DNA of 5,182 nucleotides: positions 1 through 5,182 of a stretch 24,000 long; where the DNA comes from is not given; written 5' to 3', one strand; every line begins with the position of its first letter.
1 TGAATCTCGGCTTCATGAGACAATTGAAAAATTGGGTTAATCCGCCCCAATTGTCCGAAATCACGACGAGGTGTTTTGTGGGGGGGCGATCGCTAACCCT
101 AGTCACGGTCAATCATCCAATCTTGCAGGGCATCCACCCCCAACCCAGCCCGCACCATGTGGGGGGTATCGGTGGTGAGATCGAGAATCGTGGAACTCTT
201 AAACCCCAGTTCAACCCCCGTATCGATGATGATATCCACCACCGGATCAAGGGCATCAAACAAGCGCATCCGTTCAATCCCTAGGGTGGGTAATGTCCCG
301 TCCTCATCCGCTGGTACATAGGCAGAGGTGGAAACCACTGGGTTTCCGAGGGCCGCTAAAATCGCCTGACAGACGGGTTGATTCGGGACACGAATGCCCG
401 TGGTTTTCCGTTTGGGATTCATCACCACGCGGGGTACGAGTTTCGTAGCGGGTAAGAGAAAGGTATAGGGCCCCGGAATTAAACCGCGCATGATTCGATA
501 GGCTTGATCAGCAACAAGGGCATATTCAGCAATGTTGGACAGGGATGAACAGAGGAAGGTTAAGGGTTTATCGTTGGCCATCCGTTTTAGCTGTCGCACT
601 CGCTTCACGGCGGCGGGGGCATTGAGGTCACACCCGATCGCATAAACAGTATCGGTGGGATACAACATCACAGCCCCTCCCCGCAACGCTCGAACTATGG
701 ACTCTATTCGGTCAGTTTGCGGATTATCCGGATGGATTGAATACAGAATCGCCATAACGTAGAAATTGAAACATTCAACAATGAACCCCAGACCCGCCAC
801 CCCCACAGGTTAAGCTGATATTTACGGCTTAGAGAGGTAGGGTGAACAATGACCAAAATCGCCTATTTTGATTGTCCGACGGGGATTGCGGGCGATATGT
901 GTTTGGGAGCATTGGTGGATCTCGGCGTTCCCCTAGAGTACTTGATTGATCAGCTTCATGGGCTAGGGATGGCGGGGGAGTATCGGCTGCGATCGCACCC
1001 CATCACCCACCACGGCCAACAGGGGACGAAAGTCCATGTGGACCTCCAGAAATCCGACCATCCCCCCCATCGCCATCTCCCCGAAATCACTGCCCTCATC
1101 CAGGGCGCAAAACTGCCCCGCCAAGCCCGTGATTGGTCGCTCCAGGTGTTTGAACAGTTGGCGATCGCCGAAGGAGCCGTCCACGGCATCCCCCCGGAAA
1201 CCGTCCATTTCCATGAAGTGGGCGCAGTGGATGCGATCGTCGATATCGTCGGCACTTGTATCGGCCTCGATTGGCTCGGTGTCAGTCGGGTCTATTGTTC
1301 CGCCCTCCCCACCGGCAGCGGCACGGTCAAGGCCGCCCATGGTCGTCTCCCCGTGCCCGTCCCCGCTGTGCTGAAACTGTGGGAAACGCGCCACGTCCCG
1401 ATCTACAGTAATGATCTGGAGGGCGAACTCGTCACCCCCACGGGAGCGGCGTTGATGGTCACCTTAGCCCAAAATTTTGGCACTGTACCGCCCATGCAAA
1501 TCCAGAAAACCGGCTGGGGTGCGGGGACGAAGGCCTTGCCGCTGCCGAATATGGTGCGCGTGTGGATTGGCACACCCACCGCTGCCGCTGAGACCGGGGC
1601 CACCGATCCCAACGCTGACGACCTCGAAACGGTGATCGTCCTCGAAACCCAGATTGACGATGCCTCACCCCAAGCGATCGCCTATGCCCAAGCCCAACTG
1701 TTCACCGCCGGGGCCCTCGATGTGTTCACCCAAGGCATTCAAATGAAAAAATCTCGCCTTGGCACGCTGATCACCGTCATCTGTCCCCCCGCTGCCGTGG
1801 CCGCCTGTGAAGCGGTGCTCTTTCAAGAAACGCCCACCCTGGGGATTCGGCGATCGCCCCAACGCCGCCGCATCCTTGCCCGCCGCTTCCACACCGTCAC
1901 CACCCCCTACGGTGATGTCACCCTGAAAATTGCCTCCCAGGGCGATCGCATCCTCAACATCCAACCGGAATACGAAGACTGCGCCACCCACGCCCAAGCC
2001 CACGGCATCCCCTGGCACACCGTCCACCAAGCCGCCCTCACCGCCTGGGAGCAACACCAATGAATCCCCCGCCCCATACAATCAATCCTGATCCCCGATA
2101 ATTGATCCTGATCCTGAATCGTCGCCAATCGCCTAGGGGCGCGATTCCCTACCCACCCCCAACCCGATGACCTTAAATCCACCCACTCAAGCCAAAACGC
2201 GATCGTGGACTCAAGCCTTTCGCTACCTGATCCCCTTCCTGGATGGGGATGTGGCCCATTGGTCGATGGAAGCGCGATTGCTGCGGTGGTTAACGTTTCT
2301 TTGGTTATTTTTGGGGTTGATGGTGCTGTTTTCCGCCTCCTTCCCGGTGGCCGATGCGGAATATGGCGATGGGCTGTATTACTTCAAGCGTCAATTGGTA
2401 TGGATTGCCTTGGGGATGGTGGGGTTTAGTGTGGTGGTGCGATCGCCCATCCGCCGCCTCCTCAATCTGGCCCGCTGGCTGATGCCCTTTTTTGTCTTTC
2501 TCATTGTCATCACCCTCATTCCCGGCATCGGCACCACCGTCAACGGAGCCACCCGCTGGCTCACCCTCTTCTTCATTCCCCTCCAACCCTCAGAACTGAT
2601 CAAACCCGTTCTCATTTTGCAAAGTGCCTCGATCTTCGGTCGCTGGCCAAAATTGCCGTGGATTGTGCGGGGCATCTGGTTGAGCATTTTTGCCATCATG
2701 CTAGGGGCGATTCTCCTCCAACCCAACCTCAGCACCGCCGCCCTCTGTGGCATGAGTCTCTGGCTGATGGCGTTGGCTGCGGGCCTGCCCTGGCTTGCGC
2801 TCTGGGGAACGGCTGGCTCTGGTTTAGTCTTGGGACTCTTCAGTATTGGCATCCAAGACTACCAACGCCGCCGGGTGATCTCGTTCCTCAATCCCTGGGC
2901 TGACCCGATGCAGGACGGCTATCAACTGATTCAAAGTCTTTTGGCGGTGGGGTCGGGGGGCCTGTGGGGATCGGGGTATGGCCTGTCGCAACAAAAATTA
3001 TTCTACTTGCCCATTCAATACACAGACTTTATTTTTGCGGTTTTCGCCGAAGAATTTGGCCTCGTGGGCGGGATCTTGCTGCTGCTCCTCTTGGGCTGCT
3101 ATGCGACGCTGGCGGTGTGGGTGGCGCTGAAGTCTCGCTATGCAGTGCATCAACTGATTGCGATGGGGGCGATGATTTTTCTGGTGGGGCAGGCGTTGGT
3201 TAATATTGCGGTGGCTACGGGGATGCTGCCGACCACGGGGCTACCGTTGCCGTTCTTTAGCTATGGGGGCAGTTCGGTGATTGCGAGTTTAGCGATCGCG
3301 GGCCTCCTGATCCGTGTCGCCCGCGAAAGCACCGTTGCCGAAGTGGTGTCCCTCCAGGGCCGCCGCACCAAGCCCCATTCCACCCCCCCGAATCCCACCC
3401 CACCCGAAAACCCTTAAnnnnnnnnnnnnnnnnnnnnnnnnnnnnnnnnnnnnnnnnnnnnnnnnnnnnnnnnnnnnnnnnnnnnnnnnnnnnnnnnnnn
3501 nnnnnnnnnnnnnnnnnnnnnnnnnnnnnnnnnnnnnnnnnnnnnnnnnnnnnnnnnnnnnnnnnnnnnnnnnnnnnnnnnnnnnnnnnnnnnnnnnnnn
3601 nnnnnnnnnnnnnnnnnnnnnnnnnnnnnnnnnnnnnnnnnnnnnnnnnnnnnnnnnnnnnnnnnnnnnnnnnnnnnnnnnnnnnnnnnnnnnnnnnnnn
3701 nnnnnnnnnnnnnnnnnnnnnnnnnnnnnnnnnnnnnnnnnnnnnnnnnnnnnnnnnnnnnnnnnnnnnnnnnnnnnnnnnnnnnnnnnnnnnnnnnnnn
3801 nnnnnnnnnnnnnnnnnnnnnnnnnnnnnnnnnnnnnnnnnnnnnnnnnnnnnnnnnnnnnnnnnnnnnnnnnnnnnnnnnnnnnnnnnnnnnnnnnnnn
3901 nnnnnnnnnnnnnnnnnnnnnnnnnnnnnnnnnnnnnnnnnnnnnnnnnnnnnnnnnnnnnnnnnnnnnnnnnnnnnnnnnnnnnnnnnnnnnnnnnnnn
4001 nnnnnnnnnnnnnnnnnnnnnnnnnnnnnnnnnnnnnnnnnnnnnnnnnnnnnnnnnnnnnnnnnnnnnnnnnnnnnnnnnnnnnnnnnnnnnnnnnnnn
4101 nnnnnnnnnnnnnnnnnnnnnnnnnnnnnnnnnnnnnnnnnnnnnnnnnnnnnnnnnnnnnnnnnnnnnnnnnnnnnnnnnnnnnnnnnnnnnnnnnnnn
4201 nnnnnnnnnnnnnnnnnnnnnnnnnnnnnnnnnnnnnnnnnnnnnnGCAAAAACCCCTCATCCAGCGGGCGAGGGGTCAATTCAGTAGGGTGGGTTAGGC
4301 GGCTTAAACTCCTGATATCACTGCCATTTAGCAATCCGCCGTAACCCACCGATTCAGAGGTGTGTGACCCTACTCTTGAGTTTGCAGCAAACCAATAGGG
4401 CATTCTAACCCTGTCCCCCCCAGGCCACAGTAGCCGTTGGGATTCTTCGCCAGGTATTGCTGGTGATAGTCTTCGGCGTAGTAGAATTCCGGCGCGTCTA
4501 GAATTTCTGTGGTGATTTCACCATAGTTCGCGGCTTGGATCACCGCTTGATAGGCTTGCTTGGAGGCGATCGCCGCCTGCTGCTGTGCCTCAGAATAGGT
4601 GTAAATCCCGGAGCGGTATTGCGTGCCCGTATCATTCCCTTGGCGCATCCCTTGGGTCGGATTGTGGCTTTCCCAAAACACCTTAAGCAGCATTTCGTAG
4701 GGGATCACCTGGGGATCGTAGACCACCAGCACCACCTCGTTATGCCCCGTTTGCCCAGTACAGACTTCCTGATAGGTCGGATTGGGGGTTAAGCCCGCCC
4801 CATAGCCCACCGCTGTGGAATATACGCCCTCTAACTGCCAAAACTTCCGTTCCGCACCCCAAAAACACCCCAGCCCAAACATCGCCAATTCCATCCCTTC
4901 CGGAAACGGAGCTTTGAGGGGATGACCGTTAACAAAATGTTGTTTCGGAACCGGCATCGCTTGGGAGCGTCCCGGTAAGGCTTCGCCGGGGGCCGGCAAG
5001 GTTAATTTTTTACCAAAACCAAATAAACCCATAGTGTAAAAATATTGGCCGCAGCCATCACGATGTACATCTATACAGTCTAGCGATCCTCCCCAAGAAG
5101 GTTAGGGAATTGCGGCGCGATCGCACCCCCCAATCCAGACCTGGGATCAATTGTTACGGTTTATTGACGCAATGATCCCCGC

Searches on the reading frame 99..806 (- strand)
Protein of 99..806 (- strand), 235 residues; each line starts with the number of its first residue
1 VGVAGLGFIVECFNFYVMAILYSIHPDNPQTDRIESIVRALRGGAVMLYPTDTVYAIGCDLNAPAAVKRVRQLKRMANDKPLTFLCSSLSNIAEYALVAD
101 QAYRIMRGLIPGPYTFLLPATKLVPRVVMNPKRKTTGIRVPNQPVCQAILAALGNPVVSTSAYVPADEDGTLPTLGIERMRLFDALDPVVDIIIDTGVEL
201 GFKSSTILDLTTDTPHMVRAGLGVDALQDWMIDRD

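Call 13: search_protein_families(library=pfam, proteins=[window:99-806:-], max_evalue=0.001)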
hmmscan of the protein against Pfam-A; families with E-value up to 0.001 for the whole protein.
window:99-806:- (235 aa): 1 family
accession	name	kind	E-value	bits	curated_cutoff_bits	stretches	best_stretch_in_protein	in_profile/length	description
PF01300.24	Sua5_yciO_yrdC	-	2.4e-44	151.4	25.1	1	40-221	2-178/178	Telomere recombination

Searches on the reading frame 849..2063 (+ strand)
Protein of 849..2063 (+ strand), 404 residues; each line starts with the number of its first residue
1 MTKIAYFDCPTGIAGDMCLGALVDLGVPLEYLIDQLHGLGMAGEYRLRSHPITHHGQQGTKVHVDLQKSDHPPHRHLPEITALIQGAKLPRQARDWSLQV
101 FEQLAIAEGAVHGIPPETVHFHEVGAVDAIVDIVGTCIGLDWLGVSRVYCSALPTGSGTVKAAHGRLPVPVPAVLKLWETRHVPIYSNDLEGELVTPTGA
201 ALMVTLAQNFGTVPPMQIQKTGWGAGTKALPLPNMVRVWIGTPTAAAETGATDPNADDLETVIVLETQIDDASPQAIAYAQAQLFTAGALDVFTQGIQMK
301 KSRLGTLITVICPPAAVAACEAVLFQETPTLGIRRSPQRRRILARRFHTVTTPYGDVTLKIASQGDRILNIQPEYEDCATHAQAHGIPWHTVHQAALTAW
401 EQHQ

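Call 13: search_protein_families(library=pfam, proteins=[window:849-2063:+], max_evalue=0.001)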
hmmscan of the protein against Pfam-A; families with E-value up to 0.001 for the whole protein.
window:849-2063:+ (404 aa): 1 family
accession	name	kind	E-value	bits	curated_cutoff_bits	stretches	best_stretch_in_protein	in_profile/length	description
PF01969.22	Ni_insertion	-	1.4e-146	488.9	22.1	1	5-393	1-375/375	Nickel insertion protein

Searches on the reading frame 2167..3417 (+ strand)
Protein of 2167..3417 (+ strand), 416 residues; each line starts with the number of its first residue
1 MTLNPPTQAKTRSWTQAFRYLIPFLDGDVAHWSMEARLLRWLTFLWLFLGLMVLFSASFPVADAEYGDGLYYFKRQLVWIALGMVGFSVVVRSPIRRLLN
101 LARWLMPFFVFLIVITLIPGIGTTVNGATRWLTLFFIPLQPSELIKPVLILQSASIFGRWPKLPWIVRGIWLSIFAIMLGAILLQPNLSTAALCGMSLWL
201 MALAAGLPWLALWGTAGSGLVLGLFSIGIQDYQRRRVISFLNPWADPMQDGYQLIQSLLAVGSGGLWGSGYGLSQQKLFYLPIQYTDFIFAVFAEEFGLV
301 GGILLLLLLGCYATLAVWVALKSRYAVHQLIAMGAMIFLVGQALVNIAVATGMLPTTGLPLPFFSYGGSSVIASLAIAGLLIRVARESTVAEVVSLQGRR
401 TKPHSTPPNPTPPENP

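Call 13: search_protein_families(library=pfam, proteins=[window:2167-3417:+], max_evalue=0.001)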
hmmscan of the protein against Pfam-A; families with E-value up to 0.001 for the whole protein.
window:2167-3417:+ (416 aa): 1 family
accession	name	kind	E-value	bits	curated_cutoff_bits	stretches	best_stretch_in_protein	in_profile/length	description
PF01098.24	FTSW_RODA_SPOVE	-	7.9e-102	341.3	26.4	1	38-388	3-354/356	Cell cycle protein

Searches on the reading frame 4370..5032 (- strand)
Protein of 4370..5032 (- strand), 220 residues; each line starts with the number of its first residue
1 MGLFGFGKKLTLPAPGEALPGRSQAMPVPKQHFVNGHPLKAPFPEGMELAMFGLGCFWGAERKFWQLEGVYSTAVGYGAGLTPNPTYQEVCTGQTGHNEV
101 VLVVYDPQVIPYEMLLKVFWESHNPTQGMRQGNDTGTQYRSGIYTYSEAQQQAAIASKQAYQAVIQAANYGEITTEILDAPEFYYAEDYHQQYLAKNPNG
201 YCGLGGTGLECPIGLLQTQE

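Call 13: search_protein_families(library=pfam, proteins=[window:4370-5032:-], max_evalue=0.001)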
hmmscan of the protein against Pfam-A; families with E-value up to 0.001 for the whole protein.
window:4370-5032:- (220 aa): 1 family
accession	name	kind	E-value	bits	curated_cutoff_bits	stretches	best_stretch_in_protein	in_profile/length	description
PF01625.27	PMSR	-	2.2e-60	203.8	23.7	1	50-202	2-152/153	Peptide methionine sulfoxide reductase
